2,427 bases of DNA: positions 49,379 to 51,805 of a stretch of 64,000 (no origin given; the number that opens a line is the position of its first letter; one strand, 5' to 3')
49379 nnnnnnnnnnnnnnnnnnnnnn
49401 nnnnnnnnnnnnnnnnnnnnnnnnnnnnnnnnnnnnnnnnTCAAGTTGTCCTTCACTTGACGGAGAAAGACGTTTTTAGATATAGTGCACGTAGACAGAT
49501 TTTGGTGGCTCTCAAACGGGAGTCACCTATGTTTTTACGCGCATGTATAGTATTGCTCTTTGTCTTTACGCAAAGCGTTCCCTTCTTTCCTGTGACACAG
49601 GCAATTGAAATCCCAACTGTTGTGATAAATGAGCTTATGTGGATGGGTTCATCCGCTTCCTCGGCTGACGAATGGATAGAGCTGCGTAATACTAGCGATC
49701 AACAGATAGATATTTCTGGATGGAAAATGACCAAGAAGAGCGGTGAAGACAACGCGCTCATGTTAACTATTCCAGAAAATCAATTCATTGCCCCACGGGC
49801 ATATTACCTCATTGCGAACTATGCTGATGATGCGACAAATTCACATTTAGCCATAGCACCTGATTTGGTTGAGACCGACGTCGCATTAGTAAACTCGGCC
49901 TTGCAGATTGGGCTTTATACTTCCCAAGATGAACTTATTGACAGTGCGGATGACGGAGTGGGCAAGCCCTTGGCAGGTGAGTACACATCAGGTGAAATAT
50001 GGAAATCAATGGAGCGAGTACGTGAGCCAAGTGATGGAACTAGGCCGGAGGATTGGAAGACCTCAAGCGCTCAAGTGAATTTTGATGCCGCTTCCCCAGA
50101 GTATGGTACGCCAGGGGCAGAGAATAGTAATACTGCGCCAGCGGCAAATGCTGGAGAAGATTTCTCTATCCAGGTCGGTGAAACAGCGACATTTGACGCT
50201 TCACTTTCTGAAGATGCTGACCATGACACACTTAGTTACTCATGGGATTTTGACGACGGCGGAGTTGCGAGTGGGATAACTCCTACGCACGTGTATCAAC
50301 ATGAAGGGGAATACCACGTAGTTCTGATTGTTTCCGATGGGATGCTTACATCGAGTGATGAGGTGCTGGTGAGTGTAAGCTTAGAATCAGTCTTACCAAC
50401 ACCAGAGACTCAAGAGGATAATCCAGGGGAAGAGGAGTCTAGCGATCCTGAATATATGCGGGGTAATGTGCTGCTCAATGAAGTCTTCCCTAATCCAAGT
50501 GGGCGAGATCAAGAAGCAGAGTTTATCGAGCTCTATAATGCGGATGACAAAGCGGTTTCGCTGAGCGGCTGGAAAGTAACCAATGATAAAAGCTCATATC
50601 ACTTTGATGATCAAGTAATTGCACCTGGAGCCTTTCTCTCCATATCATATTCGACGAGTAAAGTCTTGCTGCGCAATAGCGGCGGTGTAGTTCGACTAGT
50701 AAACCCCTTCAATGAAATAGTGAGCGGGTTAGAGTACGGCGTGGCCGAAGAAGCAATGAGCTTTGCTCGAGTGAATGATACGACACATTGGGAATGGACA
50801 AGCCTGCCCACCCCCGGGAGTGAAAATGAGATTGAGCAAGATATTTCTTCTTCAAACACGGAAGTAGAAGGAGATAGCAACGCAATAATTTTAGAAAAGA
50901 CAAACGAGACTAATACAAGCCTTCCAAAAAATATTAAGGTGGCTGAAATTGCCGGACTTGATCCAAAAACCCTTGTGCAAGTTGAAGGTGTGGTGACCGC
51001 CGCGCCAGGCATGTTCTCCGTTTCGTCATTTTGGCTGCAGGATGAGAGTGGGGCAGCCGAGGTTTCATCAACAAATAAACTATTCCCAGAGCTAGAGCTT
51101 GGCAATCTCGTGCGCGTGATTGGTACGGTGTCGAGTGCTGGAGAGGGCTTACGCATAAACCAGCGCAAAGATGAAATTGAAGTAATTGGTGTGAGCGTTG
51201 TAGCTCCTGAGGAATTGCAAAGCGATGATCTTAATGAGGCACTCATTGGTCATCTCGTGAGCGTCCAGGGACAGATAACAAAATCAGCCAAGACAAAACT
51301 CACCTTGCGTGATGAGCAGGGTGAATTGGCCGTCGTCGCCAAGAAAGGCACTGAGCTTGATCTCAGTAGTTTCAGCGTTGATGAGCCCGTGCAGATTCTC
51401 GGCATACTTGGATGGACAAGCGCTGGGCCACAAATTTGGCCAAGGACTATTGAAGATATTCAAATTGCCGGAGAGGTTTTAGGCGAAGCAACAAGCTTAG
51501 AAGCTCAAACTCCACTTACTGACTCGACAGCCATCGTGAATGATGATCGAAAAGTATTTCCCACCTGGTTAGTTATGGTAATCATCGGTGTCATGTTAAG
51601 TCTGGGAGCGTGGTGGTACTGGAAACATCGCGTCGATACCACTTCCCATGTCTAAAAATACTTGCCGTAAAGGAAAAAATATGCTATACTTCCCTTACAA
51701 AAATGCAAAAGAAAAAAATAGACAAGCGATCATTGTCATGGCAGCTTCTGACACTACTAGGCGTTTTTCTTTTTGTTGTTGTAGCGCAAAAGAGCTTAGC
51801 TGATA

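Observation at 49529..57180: Cell-surface gene cluster: LTD-PKD-LTD-OB-fold anchor protein, beta-helix protein, FN3 plus FG-GAP propeller, prenyltransferase-like toroid and CPBP protease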

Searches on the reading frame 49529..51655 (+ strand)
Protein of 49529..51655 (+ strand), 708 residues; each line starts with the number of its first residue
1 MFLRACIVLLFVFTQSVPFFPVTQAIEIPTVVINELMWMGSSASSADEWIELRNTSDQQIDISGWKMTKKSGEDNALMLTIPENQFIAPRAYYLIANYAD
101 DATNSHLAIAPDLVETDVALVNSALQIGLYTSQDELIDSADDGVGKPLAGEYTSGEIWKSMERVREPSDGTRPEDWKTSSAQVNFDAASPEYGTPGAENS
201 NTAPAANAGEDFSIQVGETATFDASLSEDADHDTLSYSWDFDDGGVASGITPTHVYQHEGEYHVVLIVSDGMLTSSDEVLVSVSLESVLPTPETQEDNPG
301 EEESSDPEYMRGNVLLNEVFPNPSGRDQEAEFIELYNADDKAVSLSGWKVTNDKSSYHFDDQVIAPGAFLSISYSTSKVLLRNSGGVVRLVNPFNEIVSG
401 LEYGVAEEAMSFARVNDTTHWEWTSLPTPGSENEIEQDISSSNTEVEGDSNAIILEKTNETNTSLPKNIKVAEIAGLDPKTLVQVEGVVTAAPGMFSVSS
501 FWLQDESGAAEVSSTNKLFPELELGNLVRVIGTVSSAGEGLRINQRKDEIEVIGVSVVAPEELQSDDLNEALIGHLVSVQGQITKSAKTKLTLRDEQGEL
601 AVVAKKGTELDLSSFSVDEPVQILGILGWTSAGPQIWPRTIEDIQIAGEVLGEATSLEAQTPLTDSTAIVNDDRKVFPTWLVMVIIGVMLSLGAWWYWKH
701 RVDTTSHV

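Call 3: search_protein_families(library=pfam, proteins=[window:49529-51655:+], max_evalue=0.1)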
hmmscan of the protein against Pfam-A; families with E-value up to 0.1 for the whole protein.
window:49529-51655:+ (708 aa): 7 families
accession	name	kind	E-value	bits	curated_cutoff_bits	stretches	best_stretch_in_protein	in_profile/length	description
PF00932.25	LTD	-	7.5e-32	110.4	34.3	2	29-140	6-105/109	Lamin Tail Domain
PF18911.6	PKD_4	-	9.5e-23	80.5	27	1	201-272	1-72/85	PKD domain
PF00801.26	PKD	-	1.7e-12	47.6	23.5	1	214-279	11-76/80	PKD domain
PF01336.31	tRNA_anti-codon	-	8.8e-09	35.6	27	1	483-544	1-68/75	OB-fold nucleic acid binding domain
PF22352.2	K319L-like_PKD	-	0.00012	22.5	27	1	208-283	1-84/84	K319L-like, PKD domain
PF16100.11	RMI2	-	0.00043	20.5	29.4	0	487-539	45-99/132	RecQ-mediated genome instability protein 2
PF18942.5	DUF5689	-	0.00069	20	28.6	0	494-644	39-217/217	Family of unknown function (DUF5689)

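Call 4: search_protein_families(library=ncbifam, proteins=[window:49529-51655:+], max_evalue=0.1)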
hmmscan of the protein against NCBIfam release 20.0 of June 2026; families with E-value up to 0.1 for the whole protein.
window:49529-51655:+ (708 aa): 2 families
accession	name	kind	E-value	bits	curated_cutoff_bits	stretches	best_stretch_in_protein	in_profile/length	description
NF033680.1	exonuc_ExeM-GG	exception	0.00013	20.2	1300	0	43-99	34-91/884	extracellular exonuclease ExeM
NF046110.1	RNaseP1Mthb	equivalog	0.031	14.4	90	0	575-627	21-73/88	ribonuclease P protein component 1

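Call 28: search_solved_structures(query=window:49529-51655:+, max_evalue=0.01)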
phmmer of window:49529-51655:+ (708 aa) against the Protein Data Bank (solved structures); distinct sequences matched with E-value up to 0.01: 14.
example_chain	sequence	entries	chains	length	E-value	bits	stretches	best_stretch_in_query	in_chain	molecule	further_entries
9lrk_A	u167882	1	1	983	3.4e-11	45.4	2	222-308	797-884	Collagenase ColH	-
9lqj_A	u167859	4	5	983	3.4e-11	45.4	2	222-308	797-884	Collagenase ColH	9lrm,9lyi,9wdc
4aqo_A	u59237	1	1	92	1.4e-08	36.7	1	197-275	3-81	COLLAGENASE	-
4jrw_A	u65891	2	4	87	1.1e-07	33.8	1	203-277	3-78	Collagenase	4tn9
2y72_A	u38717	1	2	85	3.7e-07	32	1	215-275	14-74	COLLAGENASE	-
2y3u_A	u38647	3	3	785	4e-07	31.9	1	179-274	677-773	COLLAGENASE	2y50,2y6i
6aem_A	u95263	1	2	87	1.2e-05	27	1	201-272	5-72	PKD domain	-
4l9d_A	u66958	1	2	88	2e-05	26.3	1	206-272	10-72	Protease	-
2c26_A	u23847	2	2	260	3.3e-05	25.6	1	217-277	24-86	ENDOGLUCANASE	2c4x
4jgu_A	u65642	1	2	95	5.1e-05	25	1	221-277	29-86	ColH protein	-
4u7k_A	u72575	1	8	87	0.0001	24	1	217-276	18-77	ColH protein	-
4u6t_A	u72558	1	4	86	0.00011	23.8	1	218-276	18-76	ColH protein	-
2kzw_A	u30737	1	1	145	0.00059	21.5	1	155-277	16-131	Uncharacterized protein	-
1l0q_A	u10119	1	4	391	0.00094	20.8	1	228-292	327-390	Surface layer protein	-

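Call 76: search_protein_families(library=padloc, proteins=[window:49529-51655:+], max_evalue=0.01)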
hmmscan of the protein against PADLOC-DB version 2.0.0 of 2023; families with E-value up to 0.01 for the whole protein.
window:49529-51655:+ (708 aa): 1 family
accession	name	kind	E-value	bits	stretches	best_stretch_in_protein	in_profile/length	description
PDLC01096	C3a212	-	0.0067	13.6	0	327-375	203-251/279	SNc+LTD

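Call 94: list_cluster_members(proteins=[window:49529-51652:+, window:53531-55021:+, window:56311-57177:+, window:56317-57177:+])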
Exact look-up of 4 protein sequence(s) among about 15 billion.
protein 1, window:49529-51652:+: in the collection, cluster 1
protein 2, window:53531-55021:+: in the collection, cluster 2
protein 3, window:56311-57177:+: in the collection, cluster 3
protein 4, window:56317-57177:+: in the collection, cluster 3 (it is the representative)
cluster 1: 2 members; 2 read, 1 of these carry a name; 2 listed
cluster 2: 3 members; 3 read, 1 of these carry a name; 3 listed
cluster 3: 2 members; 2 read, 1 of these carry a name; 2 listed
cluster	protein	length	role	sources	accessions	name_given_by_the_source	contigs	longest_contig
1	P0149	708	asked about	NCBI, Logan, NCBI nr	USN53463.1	MAG: lamin tail domain-containing protein [Candidatus Nomurabacteria bacterium]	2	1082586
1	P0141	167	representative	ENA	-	-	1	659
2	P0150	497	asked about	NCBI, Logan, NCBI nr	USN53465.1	MAG: VCBS repeat-containing protein [Candidatus Nomurabacteria bacterium]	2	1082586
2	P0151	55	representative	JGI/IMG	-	-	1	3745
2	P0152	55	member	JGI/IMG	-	-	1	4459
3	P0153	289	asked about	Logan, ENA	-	-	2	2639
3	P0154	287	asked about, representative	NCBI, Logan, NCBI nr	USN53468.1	MAG: CPBP family intramembrane metalloprotease [Candidatus Nomurabacteria bacterium]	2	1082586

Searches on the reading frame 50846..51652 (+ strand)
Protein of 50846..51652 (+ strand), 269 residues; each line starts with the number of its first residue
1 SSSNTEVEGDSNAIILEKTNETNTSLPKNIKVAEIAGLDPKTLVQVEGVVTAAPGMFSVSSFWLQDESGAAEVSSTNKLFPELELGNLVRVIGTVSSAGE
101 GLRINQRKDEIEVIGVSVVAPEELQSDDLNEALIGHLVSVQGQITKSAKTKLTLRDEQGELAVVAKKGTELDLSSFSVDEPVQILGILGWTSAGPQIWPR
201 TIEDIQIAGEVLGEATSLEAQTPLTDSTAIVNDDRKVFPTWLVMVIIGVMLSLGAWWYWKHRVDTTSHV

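Call 45: find_homologous_proteins(query=window:50846-51652:+, max_evalue=0.001)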
Query window:50846-51652:+ (269 aa): 1 proteins with E <= 0.001 among 2888 candidates.
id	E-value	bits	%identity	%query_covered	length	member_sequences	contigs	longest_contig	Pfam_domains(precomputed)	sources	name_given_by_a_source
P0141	8.1e-98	345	100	60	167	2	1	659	-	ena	-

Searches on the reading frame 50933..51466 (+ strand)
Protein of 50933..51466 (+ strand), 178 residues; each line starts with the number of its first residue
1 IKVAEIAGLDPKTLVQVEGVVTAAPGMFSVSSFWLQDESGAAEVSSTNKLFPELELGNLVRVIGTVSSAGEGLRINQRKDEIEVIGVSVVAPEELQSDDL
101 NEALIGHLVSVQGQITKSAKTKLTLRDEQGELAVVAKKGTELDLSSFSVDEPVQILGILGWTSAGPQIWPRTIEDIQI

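Call 48: search_solved_structures(query=A4, max_evalue=10, show_alignments=0)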
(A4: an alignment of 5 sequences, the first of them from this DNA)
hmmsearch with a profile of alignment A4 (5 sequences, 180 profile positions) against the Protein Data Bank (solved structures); distinct sequences matched with E-value up to 10: 11.
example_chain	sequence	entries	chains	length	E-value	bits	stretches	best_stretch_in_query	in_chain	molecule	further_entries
4gnx_A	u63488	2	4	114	0.0037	20.1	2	99-146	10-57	Putative uncharacterized protein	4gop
8aaj_C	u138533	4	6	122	0.067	16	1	32-75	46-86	RPA14 subunit of the hetero-oligomeric complex involved in homologous recombination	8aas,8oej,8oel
8c5y_C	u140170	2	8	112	0.096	15.5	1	32-75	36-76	RPA14 subunit of the hetero-oligomeric complex involved in homologous recombination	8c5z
1pc0_A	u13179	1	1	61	0.18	14.6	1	110-143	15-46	Hypothetical protein AF1917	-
1ts9_A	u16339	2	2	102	0.44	13.3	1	110-144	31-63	Ribonuclease P protein component 1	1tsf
2kyw_A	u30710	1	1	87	0.96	12.2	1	99-152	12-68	Adhesion exoprotein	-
9u5p_A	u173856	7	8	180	1.4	11.7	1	44-118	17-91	Protease 3C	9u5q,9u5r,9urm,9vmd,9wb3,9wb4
2b0f_A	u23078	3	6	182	1.4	11.7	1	44-118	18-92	Protease 3C | Picornain 3C | Genome polyprotein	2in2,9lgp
6kyz_A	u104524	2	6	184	1.4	11.7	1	44-118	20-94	Genome polyprotein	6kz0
7qda_A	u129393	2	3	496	1.5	11.6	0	55-102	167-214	CalpL | SAVED domain-containing protein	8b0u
8b0r_A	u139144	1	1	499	1.5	11.6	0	55-102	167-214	SMODS-associated and fused to various effectors domain-containing protein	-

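Call 49: search_protein_families(library=pfam, alignment_id=A4, max_evalue=1)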
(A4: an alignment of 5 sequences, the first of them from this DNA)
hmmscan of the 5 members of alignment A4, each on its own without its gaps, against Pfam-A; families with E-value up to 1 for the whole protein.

A. member 1, seq(178 aa): 6 families
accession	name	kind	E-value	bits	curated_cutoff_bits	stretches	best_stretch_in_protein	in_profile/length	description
PF01336.31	tRNA_anti-codon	-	6.6e-11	42.4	27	2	15-76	1-68/75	OB-fold nucleic acid binding domain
PF16100.11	RMI2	-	1.2e-05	25.5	29.4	1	20-71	46-99/132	RecQ-mediated genome instability protein 2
PF18942.5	DUF5689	-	0.00018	21.9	28.6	1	15-176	26-217/217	Family of unknown function (DUF5689)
PF17207.9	MCM_OB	-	0.0066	16.6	24.8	0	99-125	4-30/126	MCM OB domain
PF22116.1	DUF6944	-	0.034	13.9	32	1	56-132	69-150/167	Family of unknown function (DUF6944)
PF01868.21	RNase_P-MRP_p29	-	0.13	12.6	27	1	107-146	22-61/84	Ribonuclease P/MRP, subunit p29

B. families by the number of members that match (of 5 scanned): 13 families
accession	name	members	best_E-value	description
PF01336.31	tRNA_anti-codon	4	6.6e-11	OB-fold nucleic acid binding domain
PF18942.5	DUF5689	4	6.1e-06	Family of unknown function (DUF5689)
PF16100.11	RMI2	1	1.2e-05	RecQ-mediated genome instability protein 2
PF17207.9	MCM_OB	1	0.0066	MCM OB domain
PF22116.1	DUF6944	1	0.034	Family of unknown function (DUF6944)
PF04076.19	BOF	1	0.041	Bacterial OB fold (BOF) protein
PF08661.17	Rep_fac-A_3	1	0.062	Replication factor A protein 3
PF00842.27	Ala_racemase_C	1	0.069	Alanine racemase, C-terminal domain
PF01868.21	RNase_P-MRP_p29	1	0.13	Ribonuclease P/MRP, subunit p29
PF13567.11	DUF4131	1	0.13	Domain of unknown function (DUF4131)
PF24115.1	DUF7389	1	0.2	Domain of unknown function (DUF7389)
PF12869.13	tRNA_anti-like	1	0.22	tRNA_anti-like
PF17990.7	LodA_N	1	0.22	L-Lysine epsilon oxidase N-terminal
